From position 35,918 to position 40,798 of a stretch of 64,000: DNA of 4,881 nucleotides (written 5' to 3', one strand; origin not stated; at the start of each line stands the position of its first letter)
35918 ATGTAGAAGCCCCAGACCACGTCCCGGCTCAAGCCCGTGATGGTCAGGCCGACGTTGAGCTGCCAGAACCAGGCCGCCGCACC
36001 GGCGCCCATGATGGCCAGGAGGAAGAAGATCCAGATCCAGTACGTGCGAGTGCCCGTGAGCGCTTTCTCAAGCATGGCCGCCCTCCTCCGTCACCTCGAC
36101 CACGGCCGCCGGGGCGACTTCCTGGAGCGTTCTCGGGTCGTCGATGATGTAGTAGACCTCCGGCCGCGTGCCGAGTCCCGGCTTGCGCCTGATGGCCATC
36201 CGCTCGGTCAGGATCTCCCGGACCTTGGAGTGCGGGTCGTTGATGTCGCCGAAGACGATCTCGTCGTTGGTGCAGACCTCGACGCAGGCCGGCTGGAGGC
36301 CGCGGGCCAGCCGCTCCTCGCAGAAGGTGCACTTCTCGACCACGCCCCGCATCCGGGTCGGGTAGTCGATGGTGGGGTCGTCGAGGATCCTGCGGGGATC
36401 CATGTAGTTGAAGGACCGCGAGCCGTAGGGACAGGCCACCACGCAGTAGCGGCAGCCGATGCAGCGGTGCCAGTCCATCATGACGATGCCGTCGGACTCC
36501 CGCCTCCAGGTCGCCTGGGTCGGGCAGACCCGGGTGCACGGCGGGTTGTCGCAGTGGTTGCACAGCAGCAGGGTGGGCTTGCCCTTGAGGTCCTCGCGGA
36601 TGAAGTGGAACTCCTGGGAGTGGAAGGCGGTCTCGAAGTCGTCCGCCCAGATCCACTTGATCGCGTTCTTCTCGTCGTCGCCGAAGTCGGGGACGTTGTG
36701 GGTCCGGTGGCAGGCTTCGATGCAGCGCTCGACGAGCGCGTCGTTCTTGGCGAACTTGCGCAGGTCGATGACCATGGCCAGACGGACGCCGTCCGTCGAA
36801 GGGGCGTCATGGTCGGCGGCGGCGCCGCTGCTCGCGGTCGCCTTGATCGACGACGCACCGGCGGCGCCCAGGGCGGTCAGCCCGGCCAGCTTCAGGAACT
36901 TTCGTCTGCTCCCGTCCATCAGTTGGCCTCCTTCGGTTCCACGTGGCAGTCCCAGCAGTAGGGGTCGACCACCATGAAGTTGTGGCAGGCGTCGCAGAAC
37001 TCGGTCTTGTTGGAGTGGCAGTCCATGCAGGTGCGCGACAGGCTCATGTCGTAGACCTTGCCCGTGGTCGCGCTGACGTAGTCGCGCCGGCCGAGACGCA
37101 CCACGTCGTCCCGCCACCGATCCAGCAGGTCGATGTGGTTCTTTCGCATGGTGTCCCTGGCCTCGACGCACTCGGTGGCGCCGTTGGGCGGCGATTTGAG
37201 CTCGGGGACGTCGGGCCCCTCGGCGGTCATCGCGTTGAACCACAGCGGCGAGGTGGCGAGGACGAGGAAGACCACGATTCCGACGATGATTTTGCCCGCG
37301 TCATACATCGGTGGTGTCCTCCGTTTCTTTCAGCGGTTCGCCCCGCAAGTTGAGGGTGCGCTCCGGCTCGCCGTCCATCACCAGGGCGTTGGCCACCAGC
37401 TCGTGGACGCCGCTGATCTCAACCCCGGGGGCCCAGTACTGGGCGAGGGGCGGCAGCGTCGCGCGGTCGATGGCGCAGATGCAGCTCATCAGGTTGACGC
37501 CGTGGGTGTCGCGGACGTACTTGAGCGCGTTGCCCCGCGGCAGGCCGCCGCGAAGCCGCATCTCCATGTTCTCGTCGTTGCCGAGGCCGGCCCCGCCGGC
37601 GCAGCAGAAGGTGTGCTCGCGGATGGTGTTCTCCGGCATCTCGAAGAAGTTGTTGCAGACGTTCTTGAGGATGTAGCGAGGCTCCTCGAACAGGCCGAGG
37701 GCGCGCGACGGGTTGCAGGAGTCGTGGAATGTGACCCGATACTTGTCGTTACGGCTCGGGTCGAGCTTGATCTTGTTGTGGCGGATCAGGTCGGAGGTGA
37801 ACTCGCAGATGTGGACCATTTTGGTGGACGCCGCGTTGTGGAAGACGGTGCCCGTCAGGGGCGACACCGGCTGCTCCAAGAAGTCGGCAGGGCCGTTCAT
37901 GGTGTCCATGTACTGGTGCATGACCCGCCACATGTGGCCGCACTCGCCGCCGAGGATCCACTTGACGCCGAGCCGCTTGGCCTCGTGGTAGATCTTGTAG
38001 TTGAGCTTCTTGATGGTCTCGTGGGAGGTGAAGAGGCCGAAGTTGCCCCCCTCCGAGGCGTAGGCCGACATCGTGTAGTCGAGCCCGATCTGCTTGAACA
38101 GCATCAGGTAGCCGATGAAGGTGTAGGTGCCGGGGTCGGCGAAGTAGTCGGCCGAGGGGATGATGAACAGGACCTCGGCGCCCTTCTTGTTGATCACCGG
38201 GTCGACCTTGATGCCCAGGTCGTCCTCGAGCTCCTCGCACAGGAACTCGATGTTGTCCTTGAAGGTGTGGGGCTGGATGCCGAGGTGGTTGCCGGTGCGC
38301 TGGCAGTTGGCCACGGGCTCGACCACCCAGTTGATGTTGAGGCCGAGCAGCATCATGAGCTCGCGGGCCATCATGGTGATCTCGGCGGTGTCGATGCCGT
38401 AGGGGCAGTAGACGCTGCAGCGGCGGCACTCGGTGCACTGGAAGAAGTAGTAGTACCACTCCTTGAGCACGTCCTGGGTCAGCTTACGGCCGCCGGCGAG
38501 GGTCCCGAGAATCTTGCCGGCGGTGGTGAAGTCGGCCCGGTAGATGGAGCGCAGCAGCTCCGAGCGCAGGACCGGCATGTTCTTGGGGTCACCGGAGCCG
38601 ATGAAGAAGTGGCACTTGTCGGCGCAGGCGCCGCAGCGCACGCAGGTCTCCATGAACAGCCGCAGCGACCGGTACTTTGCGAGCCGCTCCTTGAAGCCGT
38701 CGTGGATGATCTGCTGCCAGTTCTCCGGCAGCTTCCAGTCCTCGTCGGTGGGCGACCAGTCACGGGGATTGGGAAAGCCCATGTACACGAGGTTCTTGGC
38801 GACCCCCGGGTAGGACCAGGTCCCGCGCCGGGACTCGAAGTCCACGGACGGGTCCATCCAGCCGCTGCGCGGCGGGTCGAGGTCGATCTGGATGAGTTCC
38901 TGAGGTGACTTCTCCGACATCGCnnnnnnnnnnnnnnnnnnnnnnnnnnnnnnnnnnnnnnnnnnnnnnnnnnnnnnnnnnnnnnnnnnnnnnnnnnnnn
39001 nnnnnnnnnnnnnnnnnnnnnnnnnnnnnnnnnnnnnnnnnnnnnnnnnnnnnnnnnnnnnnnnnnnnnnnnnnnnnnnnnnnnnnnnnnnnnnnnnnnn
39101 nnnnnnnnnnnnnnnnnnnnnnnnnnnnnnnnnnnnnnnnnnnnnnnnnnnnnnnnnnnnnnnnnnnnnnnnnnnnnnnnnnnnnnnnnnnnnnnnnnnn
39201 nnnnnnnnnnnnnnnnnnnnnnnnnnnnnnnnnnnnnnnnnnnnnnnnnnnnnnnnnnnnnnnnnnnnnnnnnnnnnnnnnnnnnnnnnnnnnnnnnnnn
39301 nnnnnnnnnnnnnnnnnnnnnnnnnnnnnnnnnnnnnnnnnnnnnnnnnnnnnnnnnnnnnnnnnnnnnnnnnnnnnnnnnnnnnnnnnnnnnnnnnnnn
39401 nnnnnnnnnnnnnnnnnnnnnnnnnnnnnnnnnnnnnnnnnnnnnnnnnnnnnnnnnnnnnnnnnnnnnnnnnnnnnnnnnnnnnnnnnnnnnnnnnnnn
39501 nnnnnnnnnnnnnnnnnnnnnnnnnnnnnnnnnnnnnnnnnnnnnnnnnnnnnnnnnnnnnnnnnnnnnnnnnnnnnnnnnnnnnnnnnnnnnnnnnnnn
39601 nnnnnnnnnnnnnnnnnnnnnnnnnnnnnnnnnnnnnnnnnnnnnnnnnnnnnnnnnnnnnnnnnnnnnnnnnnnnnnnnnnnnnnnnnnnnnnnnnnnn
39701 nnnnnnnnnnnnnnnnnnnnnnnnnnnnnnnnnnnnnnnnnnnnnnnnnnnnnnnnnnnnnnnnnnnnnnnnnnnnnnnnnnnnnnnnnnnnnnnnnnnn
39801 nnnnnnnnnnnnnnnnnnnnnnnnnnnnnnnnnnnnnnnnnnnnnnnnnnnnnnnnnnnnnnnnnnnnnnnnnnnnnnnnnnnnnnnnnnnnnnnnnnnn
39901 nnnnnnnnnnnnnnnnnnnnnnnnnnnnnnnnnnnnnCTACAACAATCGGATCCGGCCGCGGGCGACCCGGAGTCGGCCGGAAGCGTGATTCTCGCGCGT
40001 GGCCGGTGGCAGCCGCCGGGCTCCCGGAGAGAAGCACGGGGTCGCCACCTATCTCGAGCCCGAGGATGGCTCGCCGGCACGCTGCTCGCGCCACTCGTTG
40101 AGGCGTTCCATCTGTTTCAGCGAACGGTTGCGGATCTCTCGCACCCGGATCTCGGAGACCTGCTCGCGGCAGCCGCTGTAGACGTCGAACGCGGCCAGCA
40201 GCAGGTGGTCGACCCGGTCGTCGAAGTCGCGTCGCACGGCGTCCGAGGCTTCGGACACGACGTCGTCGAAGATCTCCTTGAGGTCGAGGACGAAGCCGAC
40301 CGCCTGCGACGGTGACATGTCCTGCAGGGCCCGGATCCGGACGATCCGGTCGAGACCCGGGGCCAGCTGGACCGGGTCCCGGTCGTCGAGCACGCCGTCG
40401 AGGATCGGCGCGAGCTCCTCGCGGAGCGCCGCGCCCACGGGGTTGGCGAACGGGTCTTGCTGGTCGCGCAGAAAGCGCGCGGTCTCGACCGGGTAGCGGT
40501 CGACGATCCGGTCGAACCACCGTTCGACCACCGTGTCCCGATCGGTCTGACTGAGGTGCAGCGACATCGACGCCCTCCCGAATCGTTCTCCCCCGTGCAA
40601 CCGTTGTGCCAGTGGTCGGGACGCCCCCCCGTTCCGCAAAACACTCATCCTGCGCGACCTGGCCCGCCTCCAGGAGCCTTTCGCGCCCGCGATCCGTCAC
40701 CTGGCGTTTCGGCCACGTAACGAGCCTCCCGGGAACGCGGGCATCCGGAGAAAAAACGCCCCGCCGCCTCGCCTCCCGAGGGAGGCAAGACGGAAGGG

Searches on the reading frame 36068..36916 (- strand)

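Call 80: search_protein_families(library=pfam, proteins=[window:36068-36916:-], max_evalue=0.01)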
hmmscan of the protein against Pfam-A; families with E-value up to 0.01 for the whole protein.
window:36068-36916:- (282 aa): 12 families
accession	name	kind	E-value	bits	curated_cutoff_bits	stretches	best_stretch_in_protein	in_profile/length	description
PF13247.11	Fer4_11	-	1.2e-19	70.7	26.2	2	118-167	9-59/100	4Fe-4S dicluster domain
PF12838.12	Fer4_7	-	1.2e-10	42.1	27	2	151-216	1-49/52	4Fe-4S dicluster domain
PF13187.11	Fer4_9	-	2.8e-08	34.1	27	2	119-165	2-50/52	4Fe-4S dicluster domain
PF13237.11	Fer4_10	-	3.6e-08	33.6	25.5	2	148-215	5-52/53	4Fe-4S dicluster domain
PF00037.32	Fer4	-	5.6e-06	26.4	21.1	1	148-165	4-21/24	4Fe-4S binding domain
PF12837.12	Fer4_6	-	1.8e-05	24.9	25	1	150-165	7-22/24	4Fe-4S binding domain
PF13183.11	Fer4_8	-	2.4e-05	25.2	27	1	150-217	3-66/68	4Fe-4S dicluster domain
PF12797.12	Fer4_2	-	3e-05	24.1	24.5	1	145-164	3-22/22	4Fe-4S binding domain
PF25160.1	LdpA_Fe-S-bd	-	0.00038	20.6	27.6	1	122-165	5-41/49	LdpA Fe-S cluster-binding domain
PF13534.11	Fer4_17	-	0.0014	19.6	22.2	0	151-200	1-50/61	4Fe-4S dicluster domain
PF12800.12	Fer4_4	-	0.0049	17.6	24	1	150-165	2-17/17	4Fe-4S binding domain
PF12798.12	Fer4_3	-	0.0052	18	27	0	152-165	1-14/15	4Fe-4S binding domain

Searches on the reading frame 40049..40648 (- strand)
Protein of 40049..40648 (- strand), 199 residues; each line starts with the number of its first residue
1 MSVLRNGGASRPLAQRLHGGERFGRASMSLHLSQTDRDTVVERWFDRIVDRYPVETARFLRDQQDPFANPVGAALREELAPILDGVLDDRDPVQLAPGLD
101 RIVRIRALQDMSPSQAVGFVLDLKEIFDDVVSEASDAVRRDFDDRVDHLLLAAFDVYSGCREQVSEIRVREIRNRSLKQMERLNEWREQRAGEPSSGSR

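Call 7: search_protein_families(library=pfam, proteins=[window:40049-40648:-])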
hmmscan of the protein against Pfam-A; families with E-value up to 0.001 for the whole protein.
window:40049-40648:- (199 aa): 1 family
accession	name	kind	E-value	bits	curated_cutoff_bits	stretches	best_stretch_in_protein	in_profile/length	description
PF14361.12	RsbRD_N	-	2.3e-15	57.6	24.3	1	34-129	6-101/104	RsbT co-antagonist protein rsbRD N-terminal domain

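Call 43: search_protein_families(library=ncbifam, proteins=[window:40049-40567:-], max_evalue=0.001)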
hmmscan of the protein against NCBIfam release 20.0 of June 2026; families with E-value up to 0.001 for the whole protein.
window:40049-40567:- (172 aa): 0 families

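Call 50: find_related_loci(query=window:40049-40567:-, collection=metagenome_contigs, flank=3000)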
Query window:40049-40567:- (172 aa) in metagenome_contigs; peptide patterns used: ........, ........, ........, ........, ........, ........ (x = any residue, [..] = any of these).
600 stretches matched a pattern, but none encodes a relative of the query by tblastn (E <= 1e-3).
